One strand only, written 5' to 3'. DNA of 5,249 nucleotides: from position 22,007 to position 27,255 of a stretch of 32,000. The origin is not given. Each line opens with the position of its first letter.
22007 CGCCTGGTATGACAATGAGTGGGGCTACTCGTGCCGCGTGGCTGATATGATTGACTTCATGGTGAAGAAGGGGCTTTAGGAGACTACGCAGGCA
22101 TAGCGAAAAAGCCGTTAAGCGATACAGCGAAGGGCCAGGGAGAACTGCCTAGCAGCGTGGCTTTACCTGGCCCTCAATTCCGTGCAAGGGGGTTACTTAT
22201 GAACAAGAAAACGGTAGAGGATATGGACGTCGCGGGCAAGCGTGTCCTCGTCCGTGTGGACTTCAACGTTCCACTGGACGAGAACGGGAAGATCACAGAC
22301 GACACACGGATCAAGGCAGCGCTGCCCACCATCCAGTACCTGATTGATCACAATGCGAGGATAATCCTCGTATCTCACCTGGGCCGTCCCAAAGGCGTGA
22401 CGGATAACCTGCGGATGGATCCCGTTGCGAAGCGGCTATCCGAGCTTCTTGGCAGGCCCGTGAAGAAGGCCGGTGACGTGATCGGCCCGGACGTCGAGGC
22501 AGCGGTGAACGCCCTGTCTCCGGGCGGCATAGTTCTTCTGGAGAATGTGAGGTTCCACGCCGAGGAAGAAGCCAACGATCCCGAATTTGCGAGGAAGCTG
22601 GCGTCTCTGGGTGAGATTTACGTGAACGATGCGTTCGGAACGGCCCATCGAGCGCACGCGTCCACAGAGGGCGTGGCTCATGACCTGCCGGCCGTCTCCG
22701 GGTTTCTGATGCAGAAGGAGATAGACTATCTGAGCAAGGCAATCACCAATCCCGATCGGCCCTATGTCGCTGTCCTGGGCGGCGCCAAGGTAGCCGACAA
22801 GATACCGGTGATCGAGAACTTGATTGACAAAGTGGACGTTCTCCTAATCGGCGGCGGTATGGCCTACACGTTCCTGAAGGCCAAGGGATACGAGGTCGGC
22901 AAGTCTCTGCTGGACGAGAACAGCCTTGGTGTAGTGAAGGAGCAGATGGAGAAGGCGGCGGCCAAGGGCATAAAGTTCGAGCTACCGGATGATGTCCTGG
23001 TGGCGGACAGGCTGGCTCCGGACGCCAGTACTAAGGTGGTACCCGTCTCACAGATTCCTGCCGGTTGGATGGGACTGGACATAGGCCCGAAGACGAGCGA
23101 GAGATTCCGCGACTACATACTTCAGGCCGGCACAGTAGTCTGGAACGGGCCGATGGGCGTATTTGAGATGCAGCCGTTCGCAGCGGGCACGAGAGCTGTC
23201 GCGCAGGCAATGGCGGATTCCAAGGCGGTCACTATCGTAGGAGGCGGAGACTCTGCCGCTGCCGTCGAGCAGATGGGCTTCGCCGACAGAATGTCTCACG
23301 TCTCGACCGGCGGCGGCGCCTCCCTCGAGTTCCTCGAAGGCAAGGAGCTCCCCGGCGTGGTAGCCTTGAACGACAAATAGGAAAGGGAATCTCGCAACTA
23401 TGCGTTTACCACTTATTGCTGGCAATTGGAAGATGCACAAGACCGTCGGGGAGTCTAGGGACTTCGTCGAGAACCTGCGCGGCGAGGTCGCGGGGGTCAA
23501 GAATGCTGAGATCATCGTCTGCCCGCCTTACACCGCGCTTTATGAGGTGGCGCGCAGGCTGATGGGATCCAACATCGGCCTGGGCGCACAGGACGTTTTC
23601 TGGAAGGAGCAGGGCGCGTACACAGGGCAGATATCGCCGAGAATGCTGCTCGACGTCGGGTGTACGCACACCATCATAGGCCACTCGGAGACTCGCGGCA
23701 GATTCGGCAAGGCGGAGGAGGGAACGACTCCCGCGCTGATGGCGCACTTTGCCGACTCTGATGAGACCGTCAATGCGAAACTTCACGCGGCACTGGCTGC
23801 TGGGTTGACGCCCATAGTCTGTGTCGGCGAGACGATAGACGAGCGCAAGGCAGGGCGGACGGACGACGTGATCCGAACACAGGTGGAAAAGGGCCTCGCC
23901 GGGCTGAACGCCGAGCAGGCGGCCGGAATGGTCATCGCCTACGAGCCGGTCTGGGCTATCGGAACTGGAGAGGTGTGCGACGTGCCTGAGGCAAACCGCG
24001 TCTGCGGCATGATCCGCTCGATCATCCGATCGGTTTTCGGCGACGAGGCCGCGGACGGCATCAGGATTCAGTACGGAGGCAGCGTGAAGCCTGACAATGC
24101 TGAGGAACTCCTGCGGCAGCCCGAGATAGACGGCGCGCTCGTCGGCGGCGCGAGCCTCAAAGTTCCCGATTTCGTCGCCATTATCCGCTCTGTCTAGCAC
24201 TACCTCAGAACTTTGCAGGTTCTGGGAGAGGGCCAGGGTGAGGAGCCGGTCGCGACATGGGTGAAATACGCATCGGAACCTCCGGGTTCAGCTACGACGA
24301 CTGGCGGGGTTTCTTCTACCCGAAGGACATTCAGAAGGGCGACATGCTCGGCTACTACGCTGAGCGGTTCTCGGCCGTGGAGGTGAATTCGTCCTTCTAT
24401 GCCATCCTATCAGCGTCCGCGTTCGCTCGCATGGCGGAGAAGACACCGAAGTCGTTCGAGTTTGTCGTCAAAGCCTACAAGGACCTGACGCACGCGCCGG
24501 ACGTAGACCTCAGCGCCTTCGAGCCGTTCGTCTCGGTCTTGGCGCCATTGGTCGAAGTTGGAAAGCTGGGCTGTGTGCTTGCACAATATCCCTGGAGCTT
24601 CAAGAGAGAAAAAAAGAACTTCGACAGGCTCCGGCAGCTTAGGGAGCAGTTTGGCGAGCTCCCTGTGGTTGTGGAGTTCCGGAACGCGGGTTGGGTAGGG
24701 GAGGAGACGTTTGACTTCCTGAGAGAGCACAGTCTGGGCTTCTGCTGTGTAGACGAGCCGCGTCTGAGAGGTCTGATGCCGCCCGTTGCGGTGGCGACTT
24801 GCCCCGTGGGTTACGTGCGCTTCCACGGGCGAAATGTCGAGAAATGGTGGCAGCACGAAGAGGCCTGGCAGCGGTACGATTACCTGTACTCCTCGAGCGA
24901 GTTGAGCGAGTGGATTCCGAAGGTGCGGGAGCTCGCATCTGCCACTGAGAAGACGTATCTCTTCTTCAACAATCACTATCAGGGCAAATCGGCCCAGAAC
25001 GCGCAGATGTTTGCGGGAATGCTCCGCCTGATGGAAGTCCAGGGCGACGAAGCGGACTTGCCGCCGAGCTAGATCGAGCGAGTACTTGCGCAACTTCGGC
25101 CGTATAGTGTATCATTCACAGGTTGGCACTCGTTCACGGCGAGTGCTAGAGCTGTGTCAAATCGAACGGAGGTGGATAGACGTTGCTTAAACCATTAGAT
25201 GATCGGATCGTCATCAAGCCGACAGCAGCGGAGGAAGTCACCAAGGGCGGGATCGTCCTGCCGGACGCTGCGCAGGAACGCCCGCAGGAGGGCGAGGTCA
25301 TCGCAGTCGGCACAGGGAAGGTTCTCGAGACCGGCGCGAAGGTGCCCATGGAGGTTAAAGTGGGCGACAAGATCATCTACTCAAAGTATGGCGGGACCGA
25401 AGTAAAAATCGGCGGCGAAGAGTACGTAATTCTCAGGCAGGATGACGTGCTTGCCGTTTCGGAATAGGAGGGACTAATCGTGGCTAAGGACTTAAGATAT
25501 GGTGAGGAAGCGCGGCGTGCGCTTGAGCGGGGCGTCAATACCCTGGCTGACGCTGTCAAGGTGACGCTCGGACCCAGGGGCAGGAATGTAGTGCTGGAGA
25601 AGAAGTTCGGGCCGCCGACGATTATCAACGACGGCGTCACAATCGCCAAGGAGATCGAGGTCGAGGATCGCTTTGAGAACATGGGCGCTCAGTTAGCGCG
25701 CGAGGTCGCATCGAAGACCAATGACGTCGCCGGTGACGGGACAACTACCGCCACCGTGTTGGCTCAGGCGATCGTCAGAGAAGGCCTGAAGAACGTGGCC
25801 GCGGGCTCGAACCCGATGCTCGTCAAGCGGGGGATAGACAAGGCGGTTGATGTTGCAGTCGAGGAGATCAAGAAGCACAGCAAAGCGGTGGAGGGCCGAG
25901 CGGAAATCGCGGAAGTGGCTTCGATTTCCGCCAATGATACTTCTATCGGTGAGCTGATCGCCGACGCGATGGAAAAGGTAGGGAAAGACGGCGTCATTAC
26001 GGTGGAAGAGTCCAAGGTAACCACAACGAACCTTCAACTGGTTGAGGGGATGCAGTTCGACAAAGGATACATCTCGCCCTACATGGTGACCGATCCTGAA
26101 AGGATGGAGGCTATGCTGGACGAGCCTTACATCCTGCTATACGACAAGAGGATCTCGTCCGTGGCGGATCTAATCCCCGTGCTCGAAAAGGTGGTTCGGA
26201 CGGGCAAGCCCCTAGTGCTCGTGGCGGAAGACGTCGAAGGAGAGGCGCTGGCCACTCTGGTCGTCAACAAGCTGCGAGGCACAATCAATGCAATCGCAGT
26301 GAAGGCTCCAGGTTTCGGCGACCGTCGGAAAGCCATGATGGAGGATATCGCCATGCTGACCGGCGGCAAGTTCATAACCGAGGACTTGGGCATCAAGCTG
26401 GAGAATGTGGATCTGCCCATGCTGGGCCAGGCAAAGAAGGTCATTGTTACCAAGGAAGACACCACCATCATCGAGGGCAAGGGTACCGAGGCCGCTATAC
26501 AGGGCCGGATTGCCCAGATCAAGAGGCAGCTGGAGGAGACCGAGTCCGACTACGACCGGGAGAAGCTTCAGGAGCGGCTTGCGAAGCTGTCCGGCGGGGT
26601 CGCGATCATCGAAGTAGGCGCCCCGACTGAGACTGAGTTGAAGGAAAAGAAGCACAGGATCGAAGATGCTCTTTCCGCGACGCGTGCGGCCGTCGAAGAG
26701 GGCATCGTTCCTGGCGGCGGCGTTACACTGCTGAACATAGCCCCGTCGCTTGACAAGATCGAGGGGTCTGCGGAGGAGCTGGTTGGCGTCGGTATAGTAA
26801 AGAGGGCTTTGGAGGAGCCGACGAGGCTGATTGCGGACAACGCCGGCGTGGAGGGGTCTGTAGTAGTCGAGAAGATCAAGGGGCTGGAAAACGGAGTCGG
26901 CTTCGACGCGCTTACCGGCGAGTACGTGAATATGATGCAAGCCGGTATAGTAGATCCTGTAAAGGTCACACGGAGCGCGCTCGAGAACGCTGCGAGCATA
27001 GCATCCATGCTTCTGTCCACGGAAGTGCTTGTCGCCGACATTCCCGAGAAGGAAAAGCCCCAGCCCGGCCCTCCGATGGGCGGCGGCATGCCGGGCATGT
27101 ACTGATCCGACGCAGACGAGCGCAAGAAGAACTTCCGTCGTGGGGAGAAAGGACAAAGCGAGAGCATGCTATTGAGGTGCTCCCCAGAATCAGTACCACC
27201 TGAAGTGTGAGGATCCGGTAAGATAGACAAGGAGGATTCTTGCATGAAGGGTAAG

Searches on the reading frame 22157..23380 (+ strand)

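Call 9: search_protein_families(library=pfam, proteins=[window:22157-23380:+])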
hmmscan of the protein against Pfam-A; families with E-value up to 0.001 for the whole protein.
window:22157-23380:+ (407 aa): 1 family
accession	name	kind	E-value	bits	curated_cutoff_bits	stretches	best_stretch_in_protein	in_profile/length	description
PF00162.24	PGK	-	1.9e-169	564.1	27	1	20-396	1-379/379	Phosphoglycerate kinase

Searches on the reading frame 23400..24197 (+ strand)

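Call 9: search_protein_families(library=pfam, proteins=[window:23400-24197:+])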
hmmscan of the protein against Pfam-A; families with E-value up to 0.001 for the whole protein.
window:23400-24197:+ (265 aa): 1 family
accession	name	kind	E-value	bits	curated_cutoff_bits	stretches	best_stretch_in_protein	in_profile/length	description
PF00121.24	TIM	-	2.9e-91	305.8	20.1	1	4-264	1-244/245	Triosephosphate isomerase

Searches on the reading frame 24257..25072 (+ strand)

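Call 9: search_protein_families(library=pfam, proteins=[window:24257-25072:+])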
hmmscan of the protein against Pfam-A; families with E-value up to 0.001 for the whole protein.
window:24257-25072:+ (271 aa): 1 family
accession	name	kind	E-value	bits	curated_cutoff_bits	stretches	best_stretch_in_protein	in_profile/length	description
PF01904.24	DUF72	-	9.1e-65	219.2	25.3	1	21-254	1-216/217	Protein of unknown function DUF72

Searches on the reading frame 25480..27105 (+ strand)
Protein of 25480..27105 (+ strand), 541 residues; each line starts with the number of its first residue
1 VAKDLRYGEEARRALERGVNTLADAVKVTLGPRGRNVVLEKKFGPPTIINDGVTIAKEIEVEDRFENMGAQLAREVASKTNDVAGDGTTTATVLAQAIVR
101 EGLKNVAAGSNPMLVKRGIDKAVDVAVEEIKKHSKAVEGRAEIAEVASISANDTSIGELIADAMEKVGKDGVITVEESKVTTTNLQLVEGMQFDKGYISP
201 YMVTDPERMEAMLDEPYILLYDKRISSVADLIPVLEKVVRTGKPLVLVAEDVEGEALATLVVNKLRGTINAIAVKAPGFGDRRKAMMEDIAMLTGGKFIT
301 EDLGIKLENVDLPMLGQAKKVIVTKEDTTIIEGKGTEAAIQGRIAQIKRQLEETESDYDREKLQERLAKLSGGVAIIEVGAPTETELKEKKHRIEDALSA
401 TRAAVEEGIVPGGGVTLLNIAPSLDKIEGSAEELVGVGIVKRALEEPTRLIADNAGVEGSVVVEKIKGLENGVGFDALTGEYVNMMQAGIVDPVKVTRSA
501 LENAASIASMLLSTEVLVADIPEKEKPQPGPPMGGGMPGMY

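Call 9: search_protein_families(library=pfam, proteins=[window:25480-27105:+])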
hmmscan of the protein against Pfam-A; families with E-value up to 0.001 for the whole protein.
window:25480-27105:+ (541 aa): 1 family
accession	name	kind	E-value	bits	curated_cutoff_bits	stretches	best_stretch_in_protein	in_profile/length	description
PF00118.29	Cpn60_TCP1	-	7.4e-77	259.5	34.3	1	22-520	1-488/490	TCP-1/cpn60 chaperonin family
